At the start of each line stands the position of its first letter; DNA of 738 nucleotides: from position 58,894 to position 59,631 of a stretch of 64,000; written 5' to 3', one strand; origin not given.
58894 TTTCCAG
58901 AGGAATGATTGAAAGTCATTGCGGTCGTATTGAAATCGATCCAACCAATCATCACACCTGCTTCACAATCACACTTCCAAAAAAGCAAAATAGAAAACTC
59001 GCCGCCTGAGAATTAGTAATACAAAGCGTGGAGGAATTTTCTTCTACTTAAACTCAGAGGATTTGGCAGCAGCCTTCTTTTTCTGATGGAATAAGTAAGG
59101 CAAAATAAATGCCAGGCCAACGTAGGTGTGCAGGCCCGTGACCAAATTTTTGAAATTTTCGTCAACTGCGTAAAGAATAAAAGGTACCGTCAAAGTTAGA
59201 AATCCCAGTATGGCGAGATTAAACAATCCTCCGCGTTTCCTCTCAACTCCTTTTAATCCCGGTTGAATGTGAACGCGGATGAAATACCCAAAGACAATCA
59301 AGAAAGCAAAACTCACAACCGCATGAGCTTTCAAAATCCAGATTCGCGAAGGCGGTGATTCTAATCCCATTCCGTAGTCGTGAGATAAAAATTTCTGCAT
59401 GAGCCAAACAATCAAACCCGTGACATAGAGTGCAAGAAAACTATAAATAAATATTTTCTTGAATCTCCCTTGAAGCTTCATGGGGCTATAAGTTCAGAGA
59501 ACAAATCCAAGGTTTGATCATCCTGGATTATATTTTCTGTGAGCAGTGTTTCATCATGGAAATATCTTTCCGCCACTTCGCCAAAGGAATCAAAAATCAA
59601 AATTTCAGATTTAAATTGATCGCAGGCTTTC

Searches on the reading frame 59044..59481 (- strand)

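Call 22: search_protein_families(library=pfam, proteins=[window:59044-59481:-], max_evalue=0.001)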
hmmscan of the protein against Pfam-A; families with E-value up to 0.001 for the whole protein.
window:59044-59481:- (145 aa): 1 family
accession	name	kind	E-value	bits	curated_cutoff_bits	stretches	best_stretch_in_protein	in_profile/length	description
PF05425.18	CopD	-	0.00078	20.2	32.1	0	5-100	5-98/105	Copper resistance protein D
